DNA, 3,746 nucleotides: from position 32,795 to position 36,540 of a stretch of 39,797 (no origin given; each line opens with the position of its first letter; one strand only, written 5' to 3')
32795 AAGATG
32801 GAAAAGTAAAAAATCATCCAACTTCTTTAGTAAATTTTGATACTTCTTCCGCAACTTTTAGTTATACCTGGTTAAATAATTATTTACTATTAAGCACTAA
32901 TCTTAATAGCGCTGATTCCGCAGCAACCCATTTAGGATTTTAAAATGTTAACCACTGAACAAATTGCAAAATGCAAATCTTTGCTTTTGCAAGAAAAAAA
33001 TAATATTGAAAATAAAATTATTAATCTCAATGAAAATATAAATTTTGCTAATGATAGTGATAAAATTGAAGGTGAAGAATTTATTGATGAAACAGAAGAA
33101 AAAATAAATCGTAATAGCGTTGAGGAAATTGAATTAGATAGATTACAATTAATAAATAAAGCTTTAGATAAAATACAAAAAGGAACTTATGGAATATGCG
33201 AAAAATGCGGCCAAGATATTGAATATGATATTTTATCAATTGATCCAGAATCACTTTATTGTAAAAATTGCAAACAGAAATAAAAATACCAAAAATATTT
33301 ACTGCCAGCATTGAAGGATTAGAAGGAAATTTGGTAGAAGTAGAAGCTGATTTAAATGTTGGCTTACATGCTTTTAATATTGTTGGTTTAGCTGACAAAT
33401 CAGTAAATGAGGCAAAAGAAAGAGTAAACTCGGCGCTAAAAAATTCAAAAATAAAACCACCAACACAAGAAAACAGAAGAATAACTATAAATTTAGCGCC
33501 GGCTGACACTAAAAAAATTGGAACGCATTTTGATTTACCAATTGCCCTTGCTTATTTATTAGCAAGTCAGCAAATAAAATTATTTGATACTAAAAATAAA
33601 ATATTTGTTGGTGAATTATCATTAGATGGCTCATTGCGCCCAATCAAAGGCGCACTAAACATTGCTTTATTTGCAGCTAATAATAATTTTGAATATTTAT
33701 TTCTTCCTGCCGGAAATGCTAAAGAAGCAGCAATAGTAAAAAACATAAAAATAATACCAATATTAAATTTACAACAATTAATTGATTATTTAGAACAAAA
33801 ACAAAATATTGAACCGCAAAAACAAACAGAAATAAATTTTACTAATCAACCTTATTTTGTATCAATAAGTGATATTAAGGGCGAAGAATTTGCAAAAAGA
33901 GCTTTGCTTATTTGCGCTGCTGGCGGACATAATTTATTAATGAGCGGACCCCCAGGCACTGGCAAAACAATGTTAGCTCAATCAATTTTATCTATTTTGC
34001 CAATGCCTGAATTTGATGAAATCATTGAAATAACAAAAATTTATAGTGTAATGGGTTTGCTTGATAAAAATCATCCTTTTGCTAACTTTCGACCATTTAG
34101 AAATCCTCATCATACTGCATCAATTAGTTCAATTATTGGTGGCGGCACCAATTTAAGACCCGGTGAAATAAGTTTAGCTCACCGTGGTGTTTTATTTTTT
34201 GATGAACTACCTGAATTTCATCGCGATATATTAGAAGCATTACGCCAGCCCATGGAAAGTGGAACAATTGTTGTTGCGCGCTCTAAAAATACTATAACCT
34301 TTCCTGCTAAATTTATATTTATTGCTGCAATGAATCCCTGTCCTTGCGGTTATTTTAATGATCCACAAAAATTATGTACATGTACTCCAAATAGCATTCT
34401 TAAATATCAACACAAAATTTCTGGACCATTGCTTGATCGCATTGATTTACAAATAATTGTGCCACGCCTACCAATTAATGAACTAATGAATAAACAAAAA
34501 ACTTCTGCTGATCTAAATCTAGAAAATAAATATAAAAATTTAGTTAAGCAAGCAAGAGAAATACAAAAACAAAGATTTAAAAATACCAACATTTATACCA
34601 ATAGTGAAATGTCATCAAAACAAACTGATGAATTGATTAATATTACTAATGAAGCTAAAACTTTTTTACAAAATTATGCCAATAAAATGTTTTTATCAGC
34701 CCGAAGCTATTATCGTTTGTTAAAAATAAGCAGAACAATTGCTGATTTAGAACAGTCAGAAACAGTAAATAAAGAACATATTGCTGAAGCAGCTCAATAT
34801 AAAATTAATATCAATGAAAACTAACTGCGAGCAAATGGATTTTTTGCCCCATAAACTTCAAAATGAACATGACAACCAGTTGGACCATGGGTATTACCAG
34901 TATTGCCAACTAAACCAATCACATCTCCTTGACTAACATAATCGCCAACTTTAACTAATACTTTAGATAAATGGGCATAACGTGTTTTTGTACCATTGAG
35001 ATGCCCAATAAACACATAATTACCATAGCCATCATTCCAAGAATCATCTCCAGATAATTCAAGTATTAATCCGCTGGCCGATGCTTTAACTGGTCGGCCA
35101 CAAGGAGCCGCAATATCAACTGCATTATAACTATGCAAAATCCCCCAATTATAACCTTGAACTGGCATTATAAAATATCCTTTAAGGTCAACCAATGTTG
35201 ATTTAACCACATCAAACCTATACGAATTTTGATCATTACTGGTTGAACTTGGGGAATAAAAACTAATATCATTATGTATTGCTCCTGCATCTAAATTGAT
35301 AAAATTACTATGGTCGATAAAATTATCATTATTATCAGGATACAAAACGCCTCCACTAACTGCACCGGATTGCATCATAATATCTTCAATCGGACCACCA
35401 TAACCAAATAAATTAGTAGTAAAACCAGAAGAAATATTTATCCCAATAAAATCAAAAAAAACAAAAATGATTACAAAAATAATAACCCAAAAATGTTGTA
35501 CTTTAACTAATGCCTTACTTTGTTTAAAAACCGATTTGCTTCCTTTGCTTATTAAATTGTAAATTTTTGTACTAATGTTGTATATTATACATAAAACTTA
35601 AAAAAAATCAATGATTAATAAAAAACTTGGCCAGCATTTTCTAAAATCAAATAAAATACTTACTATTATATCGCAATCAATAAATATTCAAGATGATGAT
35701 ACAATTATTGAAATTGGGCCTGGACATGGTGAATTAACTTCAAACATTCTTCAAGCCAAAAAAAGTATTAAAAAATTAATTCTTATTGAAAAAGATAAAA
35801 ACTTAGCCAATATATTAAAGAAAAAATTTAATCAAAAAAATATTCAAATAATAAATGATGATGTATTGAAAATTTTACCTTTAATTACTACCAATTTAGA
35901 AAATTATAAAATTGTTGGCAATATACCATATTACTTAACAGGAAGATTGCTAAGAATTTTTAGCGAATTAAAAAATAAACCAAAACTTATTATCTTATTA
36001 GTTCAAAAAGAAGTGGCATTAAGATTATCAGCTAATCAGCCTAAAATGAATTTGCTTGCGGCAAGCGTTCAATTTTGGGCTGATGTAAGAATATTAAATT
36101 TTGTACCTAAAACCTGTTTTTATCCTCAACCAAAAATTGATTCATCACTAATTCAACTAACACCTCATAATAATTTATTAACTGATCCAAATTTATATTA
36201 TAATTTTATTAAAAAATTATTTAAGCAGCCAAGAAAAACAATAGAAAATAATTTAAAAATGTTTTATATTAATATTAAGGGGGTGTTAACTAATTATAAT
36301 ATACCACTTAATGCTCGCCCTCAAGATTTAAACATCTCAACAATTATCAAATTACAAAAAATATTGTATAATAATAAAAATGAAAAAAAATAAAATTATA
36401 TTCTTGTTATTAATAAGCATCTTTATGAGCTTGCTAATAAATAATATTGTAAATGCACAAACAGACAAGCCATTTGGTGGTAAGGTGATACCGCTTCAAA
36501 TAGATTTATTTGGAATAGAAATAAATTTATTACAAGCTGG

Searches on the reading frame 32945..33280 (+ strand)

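Call 85: search_protein_families(library=pfam, proteins=[window:32945-33280:+], max_evalue=0.001)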
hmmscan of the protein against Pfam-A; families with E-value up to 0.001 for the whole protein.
window:32945-33280:+ (112 aa): 1 family
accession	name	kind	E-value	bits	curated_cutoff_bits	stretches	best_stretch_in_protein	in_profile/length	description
PF01258.23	zf-dskA_traR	-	5.9e-07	29.8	24.9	1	80-112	1-33/36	Prokaryotic dksA/traR C4-type zinc finger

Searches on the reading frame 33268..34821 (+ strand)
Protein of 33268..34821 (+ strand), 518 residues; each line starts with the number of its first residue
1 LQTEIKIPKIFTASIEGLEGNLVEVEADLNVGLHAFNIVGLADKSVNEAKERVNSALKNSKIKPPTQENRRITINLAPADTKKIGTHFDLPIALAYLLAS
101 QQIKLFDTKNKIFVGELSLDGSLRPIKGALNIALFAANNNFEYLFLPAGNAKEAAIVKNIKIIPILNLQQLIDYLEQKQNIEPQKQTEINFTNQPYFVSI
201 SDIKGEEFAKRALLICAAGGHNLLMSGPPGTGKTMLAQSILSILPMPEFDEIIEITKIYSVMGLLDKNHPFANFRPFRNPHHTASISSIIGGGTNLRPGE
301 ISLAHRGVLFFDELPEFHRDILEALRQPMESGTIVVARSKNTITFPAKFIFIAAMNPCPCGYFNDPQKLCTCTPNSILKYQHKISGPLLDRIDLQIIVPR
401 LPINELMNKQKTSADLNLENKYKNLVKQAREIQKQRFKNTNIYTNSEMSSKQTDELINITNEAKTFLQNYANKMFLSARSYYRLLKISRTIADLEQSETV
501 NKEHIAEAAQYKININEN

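Call 85: search_protein_families(library=pfam, proteins=[window:33268-34821:+], max_evalue=0.001)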
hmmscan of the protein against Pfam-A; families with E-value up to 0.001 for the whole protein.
window:33268-34821:+ (518 aa): 10 families
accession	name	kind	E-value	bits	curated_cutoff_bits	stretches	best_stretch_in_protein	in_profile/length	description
PF01078.27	Mg_chelatase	-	2.2e-89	298.7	20.3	1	200-405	2-206/207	Magnesium chelatase, subunit ChlI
PF13541.12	ChlI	-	9.3e-40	135.7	27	1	25-150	1-121/121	Subunit ChlI of Mg-chelatase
PF13335.12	Mg_chelatase_C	-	9e-26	90.7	26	1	422-512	7-94/94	Magnesium chelatase, subunit ChlI C-terminal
PF07728.20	AAA_5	-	1e-10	42.2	22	1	292-359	51-125/139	AAA domain (dynein-related subfamily)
PF00493.29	MCM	-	7.7e-10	38.7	23.3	1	293-398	109-204/224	MCM P-loop domain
PF00004.35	AAA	-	1.6e-05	25.8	21.2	1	223-317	1-69/131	ATPase family associated with various cellular activities (AAA)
PF07724.20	AAA_2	-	3.9e-05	24.2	27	0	222-354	5-122/166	AAA domain (Cdc48 subfamily)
PF00158.32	Sigma54_activat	-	0.0001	22.5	20.2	0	292-350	80-138/168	Sigma-54 interaction domain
PF12775.13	AAA_7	-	0.00015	21.8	25.8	0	216-247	29-60/181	P-loop containing dynein motor region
PF05362.19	Lon_C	-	0.00038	20.5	21.1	1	20-170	40-197/205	Lon protease (S16) C-terminal proteolytic domain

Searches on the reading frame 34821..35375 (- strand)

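Call 103: search_protein_families(library=pfam, proteins=[window:34821-35375:-], max_evalue=0.00001)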
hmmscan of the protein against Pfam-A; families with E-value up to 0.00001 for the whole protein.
window:34821-35375:- (184 aa): 1 family
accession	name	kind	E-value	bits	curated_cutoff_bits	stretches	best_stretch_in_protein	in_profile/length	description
PF01551.29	Peptidase_M23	-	6e-27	94.1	28.7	1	84-180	4-93/96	Peptidase family M23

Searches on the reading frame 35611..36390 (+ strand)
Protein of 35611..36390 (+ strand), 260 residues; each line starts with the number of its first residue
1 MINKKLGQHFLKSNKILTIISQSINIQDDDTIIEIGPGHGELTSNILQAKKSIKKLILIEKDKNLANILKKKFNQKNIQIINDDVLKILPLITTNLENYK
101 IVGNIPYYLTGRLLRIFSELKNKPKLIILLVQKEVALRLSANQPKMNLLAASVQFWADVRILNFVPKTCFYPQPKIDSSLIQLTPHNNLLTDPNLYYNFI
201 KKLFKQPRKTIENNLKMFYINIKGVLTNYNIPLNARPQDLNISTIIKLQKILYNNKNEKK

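Call 103: search_protein_families(library=pfam, proteins=[window:35611-36390:+], max_evalue=0.00001)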
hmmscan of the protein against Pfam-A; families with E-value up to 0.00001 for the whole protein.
window:35611-36390:+ (260 aa): 1 family
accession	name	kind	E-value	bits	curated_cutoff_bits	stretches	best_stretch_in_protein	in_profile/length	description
PF00398.26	RrnaAD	-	1.2e-50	172.6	24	1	2-245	4-254/263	Ribosomal RNA adenine dimethylase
